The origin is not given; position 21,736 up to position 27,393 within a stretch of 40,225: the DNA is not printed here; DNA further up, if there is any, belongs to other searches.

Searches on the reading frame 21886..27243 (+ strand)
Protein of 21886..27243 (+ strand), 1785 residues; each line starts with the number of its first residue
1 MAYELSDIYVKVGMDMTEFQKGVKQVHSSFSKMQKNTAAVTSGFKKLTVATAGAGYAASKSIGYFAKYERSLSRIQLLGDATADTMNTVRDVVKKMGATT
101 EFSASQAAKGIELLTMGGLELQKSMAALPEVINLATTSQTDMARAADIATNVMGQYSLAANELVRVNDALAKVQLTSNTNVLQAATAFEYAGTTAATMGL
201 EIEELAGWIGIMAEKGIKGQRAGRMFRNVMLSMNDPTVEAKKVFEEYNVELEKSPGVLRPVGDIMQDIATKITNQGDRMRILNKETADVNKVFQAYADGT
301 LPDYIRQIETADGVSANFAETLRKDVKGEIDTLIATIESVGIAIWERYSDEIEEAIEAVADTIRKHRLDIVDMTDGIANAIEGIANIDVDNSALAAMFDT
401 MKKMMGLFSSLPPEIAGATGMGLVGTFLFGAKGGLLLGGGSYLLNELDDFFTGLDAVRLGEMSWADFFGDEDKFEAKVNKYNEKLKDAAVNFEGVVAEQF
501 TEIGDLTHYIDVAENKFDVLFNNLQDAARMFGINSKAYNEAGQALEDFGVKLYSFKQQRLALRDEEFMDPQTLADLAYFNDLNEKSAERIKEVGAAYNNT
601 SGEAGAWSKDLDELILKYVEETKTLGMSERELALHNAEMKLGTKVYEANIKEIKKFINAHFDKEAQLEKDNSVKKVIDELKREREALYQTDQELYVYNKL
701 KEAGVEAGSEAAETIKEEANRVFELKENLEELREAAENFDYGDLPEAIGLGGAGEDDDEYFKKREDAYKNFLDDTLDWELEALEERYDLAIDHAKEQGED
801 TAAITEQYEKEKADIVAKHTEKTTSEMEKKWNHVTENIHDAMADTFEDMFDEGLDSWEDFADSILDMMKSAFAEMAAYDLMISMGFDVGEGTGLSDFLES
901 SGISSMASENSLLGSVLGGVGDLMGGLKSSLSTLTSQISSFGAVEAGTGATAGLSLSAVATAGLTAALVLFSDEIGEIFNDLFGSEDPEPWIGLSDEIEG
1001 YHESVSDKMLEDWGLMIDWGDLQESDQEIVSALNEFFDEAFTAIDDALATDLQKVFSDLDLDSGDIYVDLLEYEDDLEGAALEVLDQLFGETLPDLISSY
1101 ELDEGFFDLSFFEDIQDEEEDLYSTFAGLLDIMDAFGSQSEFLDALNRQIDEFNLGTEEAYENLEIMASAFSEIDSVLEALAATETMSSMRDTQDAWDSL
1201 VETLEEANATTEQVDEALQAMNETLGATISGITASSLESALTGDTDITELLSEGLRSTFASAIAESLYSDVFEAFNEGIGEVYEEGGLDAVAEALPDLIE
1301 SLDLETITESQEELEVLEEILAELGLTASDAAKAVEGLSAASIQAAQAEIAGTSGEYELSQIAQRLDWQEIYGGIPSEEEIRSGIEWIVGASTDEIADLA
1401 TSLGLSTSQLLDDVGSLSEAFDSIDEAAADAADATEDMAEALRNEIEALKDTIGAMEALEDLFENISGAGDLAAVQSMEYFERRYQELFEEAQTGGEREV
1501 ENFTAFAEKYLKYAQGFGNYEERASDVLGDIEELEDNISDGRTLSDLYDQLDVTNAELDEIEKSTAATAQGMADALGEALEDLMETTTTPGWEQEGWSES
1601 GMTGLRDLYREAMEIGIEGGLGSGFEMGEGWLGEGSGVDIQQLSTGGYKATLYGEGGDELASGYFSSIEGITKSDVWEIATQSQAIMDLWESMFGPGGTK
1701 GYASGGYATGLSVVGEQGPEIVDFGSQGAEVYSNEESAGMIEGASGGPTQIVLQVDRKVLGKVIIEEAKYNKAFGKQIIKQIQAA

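Call 59: search_protein_families(library=phrogs, proteins=[window:21886-27243:+], max_evalue=0.00001)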
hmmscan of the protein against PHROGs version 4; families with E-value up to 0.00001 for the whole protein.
window:21886-27243:+ (1785 aa): 23 families
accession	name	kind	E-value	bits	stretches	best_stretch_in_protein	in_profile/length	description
phrog_1533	-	tail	2.9e-65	221.7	1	15-860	197-998/1688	tail length tape measure protein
phrog_9696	-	tail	3.7e-58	198.3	1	4-367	20-371/1415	tail length tape measure protein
phrog_4704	-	tail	1.3e-48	167.1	1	51-412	209-570/625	tail length tape measure protein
phrog_167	-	tail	2.9e-43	148.9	1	17-875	228-970/1555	tail length tape measure protein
phrog_991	-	tail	4.9e-42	144.7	1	16-505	249-719/1966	tail length tape measure protein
phrog_1272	-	tail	3.1e-39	135.6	1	22-418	211-613/1606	tail length tape measure protein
phrog_28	-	tail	3.9e-34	119.5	1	27-847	250-1019/1228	tail length tape measure protein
phrog_19074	-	unknown function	6.6e-34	118.1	1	50-385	140-481/1384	-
phrog_5493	-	tail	3e-33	116.2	1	16-277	23-282/1102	tail length tape measure protein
phrog_38390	-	tail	2.7e-28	99.6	1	6-364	2-359/1029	tail length tape measure protein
phrog_16692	-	unknown function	3.3e-27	96.3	1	23-275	132-393/1107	-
phrog_5218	-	unknown function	4.9e-24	85.6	1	16-878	175-1043/1599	-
phrog_28420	-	tail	5.3e-24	85.4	1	39-367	26-353/906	tail length tape measure protein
phrog_58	-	tail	3.1e-23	83.1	1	18-433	235-601/1544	tail length tape measure protein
phrog_1293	-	tail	2.1e-22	79.8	1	17-363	136-500/1424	tail length tape measure protein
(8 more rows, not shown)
